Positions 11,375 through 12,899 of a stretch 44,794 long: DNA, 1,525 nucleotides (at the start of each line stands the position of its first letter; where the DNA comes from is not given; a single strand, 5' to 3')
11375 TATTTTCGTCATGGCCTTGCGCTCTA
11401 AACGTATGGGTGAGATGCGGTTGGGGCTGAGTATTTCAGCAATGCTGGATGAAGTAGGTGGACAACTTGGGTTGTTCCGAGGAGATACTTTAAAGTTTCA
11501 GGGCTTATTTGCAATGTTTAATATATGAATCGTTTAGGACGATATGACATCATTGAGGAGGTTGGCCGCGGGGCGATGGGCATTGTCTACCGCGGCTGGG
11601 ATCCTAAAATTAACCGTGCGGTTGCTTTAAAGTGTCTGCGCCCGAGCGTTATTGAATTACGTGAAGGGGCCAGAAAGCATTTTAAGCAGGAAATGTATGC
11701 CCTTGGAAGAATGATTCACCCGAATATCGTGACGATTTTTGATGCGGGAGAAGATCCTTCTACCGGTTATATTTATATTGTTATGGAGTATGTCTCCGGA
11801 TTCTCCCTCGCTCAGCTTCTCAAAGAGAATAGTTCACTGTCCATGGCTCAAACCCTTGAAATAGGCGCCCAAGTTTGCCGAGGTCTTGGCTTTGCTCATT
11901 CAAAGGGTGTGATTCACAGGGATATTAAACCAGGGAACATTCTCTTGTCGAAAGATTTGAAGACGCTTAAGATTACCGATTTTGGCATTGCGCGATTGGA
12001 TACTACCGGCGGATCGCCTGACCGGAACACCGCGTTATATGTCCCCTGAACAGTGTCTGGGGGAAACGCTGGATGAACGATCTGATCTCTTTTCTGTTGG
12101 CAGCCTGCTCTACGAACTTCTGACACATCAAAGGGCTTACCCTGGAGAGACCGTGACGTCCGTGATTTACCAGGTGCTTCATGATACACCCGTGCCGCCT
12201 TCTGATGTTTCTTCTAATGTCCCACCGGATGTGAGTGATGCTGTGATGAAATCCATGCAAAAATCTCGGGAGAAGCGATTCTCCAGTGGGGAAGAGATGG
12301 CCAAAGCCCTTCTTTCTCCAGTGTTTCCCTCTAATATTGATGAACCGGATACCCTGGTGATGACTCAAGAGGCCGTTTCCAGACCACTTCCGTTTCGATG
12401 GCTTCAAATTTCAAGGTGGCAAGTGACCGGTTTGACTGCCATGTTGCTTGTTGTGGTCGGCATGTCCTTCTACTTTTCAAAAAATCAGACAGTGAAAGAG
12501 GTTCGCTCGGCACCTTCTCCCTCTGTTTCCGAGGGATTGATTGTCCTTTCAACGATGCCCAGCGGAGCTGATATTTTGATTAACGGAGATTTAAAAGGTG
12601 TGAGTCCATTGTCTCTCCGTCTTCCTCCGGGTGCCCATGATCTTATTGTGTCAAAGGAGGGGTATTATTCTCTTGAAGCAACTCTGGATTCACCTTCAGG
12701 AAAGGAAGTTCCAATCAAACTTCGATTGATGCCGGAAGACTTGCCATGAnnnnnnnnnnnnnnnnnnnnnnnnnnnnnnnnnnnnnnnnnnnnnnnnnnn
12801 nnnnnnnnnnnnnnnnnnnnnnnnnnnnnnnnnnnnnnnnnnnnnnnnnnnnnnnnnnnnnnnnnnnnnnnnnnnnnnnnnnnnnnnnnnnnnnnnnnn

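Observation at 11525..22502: Candidate envelope or surface-display system: PEGA kinase, three TPR/CsgG-like paralogues, giant lipoprotein and a Slam-like barrel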

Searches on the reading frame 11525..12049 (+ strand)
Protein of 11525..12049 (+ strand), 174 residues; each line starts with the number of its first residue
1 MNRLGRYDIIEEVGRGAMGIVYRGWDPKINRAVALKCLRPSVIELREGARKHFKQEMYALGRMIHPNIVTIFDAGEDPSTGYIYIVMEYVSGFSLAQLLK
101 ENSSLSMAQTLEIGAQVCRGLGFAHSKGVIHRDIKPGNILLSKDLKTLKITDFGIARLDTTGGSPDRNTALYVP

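Call 4: search_protein_families(library=pfam, proteins=[window:11525-12049:+], max_evalue=0.01)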
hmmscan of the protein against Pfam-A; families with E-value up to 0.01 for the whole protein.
window:11525-12049:+ (174 aa): 4 families
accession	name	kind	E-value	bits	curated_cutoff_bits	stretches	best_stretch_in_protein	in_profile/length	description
PF00069.31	Pkinase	-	7.5e-38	130.9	31.7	1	7-160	1-149/263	Protein kinase domain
PF07714.23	PK_Tyr_Ser-Thr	-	1.1e-26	94.1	23.1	1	9-158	3-151/258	Protein tyrosine and serine/threonine kinase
PF03109.22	ABC1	-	4.9e-08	32.8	22.9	1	83-157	143-215/244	ABC1 atypical kinase-like domain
PF01636.29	APH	-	0.0083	16.4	23.2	0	126-144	167-184/239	Phosphotransferase enzyme family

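Call 9: search_protein_families(library=ncbifam, proteins=[window:11525-12049:+], max_evalue=0.01)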
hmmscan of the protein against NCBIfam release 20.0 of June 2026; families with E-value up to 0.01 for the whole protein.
window:11525-12049:+ (174 aa): 20 families
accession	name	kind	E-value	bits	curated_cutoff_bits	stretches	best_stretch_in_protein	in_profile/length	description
NF033483.0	PknB_PASTA_kin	equivalog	1.7e-53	182.5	450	1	5-158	7-156/563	Stk1 family PASTA domain-containing Ser/Thr kinase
NF047741.1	antiphage_MADS6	equivalog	1.3e-31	109.8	460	2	3-121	492-604/612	methylation-associated defense system protein kinase MAD6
NF009651.0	PRK13184.1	equivalog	1.1e-29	103.1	839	1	5-157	2-161/932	serine/threonine-protein kinase PknD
NF052427.1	StpK7MSMEG_1200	equivalog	4.1e-29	101.5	900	1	3-161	5-160/601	serine/threonine protein kinase StpK7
TIGR03903.1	TOMM_kin_cyc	equivalog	6.3e-29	100.5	705.75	1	30-160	3-133/1267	TOMM system kinase/cyclase fusion protein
NF038150.1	lanthi_synth_IV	equivalog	6.4e-18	64.5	650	1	5-172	189-361/851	class IV lanthionine synthetase LanL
NF053615.1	SerThrKinAfsKStmc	equivalog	9.7e-13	47.6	1300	1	3-156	11-158/809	protein serine/threonine kinase AfsK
NF033442.0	BREX_PglW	equivalog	2.3e-12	45.5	990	1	46-160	548-664/1391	BREX system serine/threonine kinase PglW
NF038151.1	lanthi_synth_III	equivalog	3.7e-12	45.5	575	1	6-159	221-386/833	class III lanthionine synthetase LanKC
NF058632.1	SerThrKinPrkT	equivalog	2e-11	43.5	280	1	6-154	22-163/322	serine/threonine protein kinase PrkT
NF043056.1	T4SS_LegK1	equivalog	9.7e-09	34.3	550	1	55-156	127-239/516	Dot/Icm T4SS effector kinase LegK1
NF011463.0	PRK14879.1-4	equivalog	3.6e-08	33.1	188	1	78-159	90-163/237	Kae1-associated kinase Bud32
NF011460.0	PRK14879.1-1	equivalog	4.2e-08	32.6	199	1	83-158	86-159/232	Kae1-associated kinase Bud32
NF011464.0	PRK14879.1-7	equivalog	6.1e-08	32.7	246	1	83-161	81-154/221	Kae1-associated kinase Bud32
TIGR03724.2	arch_bud32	equivalog_domain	1.1e-07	31.6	125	1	84-159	69-134/193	KEOPS complex kinase/ATPase Bud32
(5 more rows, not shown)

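Call 101: search_protein_families(library=padloc, proteins=[window:11525-12049:+], max_evalue=0.001)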
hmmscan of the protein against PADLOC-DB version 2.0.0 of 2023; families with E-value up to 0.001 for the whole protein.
window:11525-12049:+ (174 aa): 36 families (the best 25 are shown)
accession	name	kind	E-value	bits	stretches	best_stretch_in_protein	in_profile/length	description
PDLC04060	PD-T4-6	-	1.8e-51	173.6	1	4-161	7-160/486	-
PDLC04138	mad6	-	3.5e-50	169.6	1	4-164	50-208/659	mads_6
PDLC04042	PD-T4-6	-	6.9e-50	168.3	1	5-163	9-164/292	-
PDLC04061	PD-T4-6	-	5.1e-49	166.1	1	4-158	15-169/510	-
PDLC04053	PD-T4-6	-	1.6e-47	160.5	1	3-159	7-161/311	-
PDLC04057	PD-T4-6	-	4.3e-45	152.5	1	5-159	8-158/443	-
PDLC04047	PD-T4-6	-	1.5e-41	140.5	1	2-156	7-158/327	-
PDLC04054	PD-T4-6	-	6.5e-41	138.9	1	5-158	11-160/347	-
PDLC04048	PD-T4-6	-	7.7e-41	138.6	1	5-157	10-159/354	-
PDLC04043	PD-T4-6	-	1.4e-40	137.7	1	2-157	12-163/452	-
PDLC04052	PD-T4-6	-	1.6e-37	127.8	1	5-158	9-162/496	-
PDLC04050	PD-T4-6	-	6.9e-36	122.2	1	4-168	62-222/480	-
PDLC04039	PD-T4-6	-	2.4e-35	120.4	1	4-158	13-163/458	-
PDLC04041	PD-T4-6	-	3.7e-35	120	1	4-157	27-179/443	-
PDLC04040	PD-T4-6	-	4.3e-35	119.5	1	13-157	2-150/547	-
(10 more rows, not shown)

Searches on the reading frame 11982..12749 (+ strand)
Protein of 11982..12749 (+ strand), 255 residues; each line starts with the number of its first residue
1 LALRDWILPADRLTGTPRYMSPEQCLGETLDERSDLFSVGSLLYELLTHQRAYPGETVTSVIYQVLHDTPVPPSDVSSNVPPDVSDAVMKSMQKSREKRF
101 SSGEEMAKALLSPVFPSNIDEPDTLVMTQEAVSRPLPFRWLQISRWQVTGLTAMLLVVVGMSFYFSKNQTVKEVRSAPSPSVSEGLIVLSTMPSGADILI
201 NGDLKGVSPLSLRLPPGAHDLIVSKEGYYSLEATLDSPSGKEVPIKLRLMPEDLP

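Call 4: search_protein_families(library=pfam, proteins=[window:11982-12749:+], max_evalue=0.01)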
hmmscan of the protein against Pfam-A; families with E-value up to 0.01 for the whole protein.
window:11982-12749:+ (255 aa): 3 families
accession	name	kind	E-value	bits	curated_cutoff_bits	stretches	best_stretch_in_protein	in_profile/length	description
PF08308.17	PEGA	-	1e-11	45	20.8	1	185-252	2-70/71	PEGA domain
PF00069.31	Pkinase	-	3e-09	37.1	31.7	1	12-104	156-256/263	Protein kinase domain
PF07714.23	PK_Tyr_Ser-Thr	-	9.4e-06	25.5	23.1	1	17-101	168-250/258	Protein tyrosine and serine/threonine kinase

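Call 9: search_protein_families(library=ncbifam, proteins=[window:11982-12749:+], max_evalue=0.01)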
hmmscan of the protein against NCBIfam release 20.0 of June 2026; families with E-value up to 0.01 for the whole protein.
window:11982-12749:+ (255 aa): 7 families
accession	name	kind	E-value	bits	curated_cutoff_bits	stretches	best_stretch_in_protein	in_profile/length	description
NF033483.0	PknB_PASTA_kin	equivalog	5.6e-27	95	450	1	13-124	168-279/563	Stk1 family PASTA domain-containing Ser/Thr kinase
NF052427.1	StpK7MSMEG_1200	equivalog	1.4e-14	53.5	900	1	14-173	170-325/601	serine/threonine protein kinase StpK7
NF009651.0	PRK13184.1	equivalog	6.1e-11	41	839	1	12-110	190-287/932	serine/threonine-protein kinase PknD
TIGR03903.1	TOMM_kin_cyc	equivalog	4.7e-10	38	705.75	1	12-105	148-239/1267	TOMM system kinase/cyclase fusion protein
NF047741.1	antiphage_MADS6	equivalog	1.1e-07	30.8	460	1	15-115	364-462/612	methylation-associated defense system protein kinase MAD6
NF033442.0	BREX_PglW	equivalog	2.2e-06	25.7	990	1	18-110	393-483/1391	BREX system serine/threonine kinase PglW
NF053615.1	SerThrKinAfsKStmc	equivalog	0.00019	20.2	1300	1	14-120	173-274/809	protein serine/threonine kinase AfsK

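Call 101: search_protein_families(library=padloc, proteins=[window:11982-12749:+], max_evalue=0.001)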
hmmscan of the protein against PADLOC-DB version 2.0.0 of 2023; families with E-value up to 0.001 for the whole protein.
window:11982-12749:+ (255 aa): 22 families
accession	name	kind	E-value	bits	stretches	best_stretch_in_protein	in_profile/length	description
PDLC04061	PD-T4-6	-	4.9e-36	123.3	1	12-112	182-282/510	-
PDLC04042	PD-T4-6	-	1.1e-28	98.8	1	12-115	171-274/292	-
PDLC04040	PD-T4-6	-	2.8e-28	97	1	14-109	166-261/547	-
PDLC04060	PD-T4-6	-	5.6e-27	92.8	1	11-111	167-267/486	-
PDLC04053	PD-T4-6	-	2.1e-25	87.8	1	13-132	172-290/311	-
PDLC04052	PD-T4-6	-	8.4e-25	85.9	1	14-111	177-274/496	-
PDLC04043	PD-T4-6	-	4.1e-19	67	1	12-158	175-321/452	-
PDLC04054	PD-T4-6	-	5.4e-19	66.8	1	11-126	171-286/347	-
PDLC04047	PD-T4-6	-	9.4e-19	65.7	1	12-162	171-320/327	-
PDLC04064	PD-T4-6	-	1.4e-18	65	1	14-110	181-277/369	-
PDLC04039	PD-T4-6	-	1.6e-18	65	1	14-121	176-283/458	-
PDLC04048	PD-T4-6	-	5e-17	60.3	1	12-127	171-286/354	-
PDLC04041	PD-T4-6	-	9.3e-16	56.1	1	14-112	195-292/443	-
PDLC04138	mad6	-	1.8e-15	54.9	1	12-107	215-308/659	mads_6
PDLC01088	C3a189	-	5e-15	53.1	1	13-181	168-299/840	kinase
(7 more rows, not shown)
